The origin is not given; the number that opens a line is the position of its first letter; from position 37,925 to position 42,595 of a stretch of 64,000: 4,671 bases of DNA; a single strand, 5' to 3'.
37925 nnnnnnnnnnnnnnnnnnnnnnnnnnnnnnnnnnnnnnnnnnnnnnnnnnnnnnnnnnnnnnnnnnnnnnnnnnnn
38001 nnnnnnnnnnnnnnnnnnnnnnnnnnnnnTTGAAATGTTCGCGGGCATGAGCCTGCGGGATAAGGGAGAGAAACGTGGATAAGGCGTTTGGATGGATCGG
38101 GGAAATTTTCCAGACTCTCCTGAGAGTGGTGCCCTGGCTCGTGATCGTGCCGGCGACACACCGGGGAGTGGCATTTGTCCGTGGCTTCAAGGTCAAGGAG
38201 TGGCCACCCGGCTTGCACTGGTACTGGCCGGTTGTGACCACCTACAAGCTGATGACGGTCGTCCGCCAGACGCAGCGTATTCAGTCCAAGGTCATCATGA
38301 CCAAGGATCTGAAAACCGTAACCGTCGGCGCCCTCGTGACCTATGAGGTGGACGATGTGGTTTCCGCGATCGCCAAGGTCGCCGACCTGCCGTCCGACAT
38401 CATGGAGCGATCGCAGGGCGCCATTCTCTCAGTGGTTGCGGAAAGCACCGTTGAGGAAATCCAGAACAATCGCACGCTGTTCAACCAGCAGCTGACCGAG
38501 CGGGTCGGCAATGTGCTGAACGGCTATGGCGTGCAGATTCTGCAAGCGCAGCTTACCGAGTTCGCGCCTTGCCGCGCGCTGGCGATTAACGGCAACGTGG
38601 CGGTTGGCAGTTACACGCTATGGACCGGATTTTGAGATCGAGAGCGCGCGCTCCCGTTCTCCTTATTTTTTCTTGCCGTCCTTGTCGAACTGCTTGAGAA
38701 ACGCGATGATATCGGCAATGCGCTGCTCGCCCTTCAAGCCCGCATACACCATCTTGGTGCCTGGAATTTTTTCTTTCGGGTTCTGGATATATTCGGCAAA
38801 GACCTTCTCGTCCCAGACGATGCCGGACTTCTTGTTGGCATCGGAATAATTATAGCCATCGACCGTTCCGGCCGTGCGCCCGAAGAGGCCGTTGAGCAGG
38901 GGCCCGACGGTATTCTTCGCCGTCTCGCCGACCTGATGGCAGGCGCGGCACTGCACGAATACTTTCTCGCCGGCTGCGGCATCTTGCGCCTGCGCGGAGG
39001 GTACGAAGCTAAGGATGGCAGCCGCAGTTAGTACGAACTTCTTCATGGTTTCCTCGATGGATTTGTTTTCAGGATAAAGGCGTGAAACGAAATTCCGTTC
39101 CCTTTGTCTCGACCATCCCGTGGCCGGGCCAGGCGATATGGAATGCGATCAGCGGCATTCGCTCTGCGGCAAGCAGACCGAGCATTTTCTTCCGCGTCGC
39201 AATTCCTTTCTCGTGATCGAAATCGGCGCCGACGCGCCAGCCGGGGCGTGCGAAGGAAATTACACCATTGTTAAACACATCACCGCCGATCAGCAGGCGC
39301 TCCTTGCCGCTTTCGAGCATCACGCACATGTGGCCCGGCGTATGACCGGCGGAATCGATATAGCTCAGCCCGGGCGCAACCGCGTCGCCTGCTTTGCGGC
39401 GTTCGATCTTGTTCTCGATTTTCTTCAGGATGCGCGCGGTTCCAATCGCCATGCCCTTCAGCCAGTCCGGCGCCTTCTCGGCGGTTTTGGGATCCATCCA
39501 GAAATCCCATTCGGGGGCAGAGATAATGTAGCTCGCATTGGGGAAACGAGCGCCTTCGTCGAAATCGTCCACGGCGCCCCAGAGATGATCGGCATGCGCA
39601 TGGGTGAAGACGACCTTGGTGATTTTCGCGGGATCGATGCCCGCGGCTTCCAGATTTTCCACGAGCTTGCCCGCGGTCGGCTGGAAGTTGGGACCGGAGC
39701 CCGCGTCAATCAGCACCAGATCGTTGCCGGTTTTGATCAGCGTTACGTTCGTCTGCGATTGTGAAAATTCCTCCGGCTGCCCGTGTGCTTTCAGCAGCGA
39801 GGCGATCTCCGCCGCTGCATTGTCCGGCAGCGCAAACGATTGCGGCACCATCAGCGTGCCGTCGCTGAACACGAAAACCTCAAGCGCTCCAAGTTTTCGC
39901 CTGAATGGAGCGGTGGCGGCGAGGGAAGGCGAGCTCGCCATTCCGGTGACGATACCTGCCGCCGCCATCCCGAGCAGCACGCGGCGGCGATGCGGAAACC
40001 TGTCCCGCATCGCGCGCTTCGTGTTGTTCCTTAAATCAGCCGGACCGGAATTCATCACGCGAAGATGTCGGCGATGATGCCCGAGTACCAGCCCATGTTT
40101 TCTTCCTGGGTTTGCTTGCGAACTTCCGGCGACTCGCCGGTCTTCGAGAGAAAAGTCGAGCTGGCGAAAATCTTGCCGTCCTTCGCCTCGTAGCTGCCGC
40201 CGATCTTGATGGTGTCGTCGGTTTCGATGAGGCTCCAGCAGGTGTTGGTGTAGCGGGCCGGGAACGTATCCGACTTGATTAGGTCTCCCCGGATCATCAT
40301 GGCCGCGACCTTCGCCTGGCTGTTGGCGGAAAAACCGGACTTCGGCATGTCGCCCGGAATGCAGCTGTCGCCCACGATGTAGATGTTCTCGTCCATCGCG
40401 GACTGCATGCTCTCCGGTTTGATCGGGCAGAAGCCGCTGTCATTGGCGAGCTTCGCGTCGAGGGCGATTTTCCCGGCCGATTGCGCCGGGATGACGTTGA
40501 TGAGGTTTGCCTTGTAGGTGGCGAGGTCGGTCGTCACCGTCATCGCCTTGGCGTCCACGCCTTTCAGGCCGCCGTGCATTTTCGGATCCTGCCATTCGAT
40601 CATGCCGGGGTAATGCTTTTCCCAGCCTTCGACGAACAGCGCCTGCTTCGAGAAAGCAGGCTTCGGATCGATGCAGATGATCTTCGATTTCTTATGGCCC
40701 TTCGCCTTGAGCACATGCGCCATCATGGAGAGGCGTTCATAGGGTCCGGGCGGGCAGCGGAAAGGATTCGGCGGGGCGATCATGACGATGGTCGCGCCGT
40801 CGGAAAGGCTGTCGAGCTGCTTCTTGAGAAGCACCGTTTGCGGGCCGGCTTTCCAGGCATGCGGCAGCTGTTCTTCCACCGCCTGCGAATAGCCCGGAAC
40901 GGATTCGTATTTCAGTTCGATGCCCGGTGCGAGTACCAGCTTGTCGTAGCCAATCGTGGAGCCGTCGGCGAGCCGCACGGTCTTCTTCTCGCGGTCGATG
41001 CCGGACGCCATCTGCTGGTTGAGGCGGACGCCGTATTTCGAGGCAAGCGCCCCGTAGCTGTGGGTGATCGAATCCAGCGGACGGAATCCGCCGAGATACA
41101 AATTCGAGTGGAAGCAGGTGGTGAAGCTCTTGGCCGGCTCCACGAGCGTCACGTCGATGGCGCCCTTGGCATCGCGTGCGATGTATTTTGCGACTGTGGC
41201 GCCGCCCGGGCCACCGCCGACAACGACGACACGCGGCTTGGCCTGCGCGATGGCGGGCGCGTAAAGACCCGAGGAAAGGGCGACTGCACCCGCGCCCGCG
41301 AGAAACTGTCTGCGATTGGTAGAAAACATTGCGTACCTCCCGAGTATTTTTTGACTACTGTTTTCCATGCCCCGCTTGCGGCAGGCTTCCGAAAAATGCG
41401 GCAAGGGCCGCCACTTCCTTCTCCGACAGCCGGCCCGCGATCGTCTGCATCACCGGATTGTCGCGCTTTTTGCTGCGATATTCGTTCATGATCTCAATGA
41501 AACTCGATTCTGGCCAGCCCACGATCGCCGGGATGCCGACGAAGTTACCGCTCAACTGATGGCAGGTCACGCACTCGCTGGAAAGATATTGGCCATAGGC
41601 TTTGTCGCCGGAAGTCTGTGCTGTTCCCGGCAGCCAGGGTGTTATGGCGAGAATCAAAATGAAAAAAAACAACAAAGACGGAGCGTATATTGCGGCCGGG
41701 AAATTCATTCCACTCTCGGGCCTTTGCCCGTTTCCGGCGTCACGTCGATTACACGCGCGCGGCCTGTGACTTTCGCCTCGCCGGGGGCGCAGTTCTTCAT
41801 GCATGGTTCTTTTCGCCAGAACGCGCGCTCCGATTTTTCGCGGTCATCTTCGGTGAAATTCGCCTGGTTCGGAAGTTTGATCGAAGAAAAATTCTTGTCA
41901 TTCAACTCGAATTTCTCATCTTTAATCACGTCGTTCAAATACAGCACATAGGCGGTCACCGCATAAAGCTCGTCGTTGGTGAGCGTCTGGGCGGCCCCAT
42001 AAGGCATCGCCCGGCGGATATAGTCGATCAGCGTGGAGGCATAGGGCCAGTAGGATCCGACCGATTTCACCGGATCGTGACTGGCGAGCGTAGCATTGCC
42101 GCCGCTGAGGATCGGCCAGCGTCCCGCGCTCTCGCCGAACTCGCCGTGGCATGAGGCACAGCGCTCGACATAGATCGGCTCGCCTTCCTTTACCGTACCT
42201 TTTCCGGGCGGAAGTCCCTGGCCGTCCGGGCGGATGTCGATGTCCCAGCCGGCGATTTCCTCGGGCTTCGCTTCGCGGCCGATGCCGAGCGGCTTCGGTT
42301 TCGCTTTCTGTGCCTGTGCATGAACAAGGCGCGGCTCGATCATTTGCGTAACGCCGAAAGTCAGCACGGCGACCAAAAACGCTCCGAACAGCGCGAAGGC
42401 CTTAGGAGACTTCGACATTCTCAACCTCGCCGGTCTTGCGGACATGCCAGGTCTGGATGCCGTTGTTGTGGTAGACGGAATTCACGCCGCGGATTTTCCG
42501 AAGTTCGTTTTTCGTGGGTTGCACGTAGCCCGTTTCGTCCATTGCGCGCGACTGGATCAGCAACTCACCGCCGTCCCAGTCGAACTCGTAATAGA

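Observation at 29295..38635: Self-contained glycan-building locus with no export, polymerase or priming genes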

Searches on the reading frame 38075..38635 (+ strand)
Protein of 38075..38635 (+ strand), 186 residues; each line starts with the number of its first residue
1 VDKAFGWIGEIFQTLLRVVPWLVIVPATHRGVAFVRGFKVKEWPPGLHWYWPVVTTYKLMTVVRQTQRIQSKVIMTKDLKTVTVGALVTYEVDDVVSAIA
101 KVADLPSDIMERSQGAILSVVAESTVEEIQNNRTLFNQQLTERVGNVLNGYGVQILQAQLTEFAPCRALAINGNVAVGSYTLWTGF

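Call 3: search_protein_families(library=pfam, proteins=[window:38075-38635:+], max_evalue=0.01)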
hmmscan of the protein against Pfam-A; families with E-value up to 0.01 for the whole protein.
window:38075-38635:+ (186 aa): 1 family
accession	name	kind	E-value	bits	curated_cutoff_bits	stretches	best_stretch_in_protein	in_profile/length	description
PF01145.31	Band_7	-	6.2e-24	85.4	23.6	1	24-167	2-149/176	SPFH domain / Band 7 family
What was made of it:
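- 38075..38635 (+): Short stomatin/QmcA-like SPFH protein of 186 aa. It has a moderately hydrophobic N-terminus and lacks the C-terminal coiled-coil region. It is a core member, present in 34 of 35 loci. PF01145 at 85 bits (call 3).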

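Call 4: search_protein_families(library=ncbifam, proteins=[window:38075-38635:+], max_evalue=0.01)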
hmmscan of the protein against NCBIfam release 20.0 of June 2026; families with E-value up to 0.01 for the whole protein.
window:38075-38635:+ (186 aa): 3 families
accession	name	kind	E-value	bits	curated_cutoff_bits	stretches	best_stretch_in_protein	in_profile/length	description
TIGR01933.1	hflK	equivalog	3.4e-12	46.3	159.4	1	24-166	3-148/261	FtsH protease activity modulator HflK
NF058507.1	FlotScfldFlot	equivalog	0.0095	15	700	0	103-157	123-177/477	flotillin lipid rafts scaffold protein FloT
NF008181.0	PRK10930.1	equivalog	0.0095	14.8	660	0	29-154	104-230/419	FtsH protease activity modulator HflK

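Call 78: search_solved_structures(query=window:38075-38635:+, max_evalue=0.01, show_alignments=1)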
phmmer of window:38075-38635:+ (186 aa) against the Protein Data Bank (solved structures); distinct sequences matched with E-value up to 0.01: 10.
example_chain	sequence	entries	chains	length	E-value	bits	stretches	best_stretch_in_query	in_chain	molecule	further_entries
2rpb_A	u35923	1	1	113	1.4e-08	37.7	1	72-165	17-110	hypothetical membrane protein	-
8z5g_A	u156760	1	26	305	1.4e-06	31.2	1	11-171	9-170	Protein QmcA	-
8gn9_A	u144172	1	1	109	3.4e-05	26.7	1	72-161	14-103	Stomatin homolog PH1511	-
3bk6_A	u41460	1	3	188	8.4e-05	25.4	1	69-161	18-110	PH stomatin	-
9zd2_F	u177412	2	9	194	0.0002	24.2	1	22-160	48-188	Stomatin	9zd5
9wmj_A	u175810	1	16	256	0.00029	23.7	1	22-162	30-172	Stomatin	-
9wkz_A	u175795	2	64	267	0.00032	23.5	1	22-162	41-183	Stomatin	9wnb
9z7u_F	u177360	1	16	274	0.00035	23.4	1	22-162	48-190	Stomatin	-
9oh9_A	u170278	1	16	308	0.00047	23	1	23-162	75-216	Stomatin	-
7wh3_A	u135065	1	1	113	0.0029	20.4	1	70-161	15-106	Stomatin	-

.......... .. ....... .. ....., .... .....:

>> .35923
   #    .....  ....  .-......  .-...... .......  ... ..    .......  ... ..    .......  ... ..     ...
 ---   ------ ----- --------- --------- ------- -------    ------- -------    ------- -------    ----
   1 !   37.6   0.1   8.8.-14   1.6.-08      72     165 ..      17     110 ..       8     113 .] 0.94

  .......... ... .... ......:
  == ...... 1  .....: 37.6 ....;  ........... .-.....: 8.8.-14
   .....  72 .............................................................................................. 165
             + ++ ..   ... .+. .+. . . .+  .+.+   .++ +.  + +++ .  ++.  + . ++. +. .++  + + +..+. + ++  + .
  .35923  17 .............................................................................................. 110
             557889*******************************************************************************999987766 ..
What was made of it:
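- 38075..38635 (+): PDB matches: stomatin homologue 2rpb at E 1.4e-8; QmcA 8z5g aligned 11-171 of the query to 9-170 of its 305 residues (call 78).
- On SPFH (stomatin/prohibitin/flotillin/HflKC) scaffolds: It matches stomatin homologues and QmcA in the PDB (call 78). Its alignment to QmcA stops at residue 170 of 305 (call 78).
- Closest known: Stomatin/QmcA-type SPFH scaffolds. Same: It has an N-terminal hydrophobic segment followed by an SPFH domain, and aligns to residues 9-170 of E. coli QmcA (call 78).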

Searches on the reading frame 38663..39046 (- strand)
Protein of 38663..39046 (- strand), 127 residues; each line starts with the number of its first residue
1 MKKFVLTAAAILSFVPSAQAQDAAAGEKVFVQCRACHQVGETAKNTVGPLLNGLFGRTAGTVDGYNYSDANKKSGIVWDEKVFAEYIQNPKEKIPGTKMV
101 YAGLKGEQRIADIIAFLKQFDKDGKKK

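Call 5: search_protein_families(library=pfam, proteins=[window:38663-39046:-], max_evalue=0.001)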
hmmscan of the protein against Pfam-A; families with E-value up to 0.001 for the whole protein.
window:38663-39046:- (127 aa): 1 family
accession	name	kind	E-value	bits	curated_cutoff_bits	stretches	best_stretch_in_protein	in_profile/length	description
PF00034.26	Cytochrom_C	-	2.2e-09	38.9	21.3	1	23-119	1-88/90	Cytochrome c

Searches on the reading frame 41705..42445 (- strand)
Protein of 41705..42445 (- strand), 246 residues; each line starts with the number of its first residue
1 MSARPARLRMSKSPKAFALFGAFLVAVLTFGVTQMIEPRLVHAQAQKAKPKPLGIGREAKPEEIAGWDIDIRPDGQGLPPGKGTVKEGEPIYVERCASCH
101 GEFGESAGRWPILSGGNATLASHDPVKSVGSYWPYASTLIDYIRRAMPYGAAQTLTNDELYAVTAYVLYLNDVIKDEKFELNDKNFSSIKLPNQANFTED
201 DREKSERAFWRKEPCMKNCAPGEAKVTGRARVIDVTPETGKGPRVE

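Call 5: search_protein_families(library=pfam, proteins=[window:41705-42445:-], max_evalue=0.001)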
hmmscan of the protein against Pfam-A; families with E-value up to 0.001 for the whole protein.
window:41705-42445:- (246 aa): 2 families
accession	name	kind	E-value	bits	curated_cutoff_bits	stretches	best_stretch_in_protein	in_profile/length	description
PF13442.11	Cytochrome_CBB3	-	7.7e-09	36.2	27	1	84-167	2-68/68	Cytochrome C oxidase, cbb3-type, subunit III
PF00034.26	Cytochrom_C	-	5.6e-08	34.4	21.3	1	85-170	1-89/90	Cytochrome c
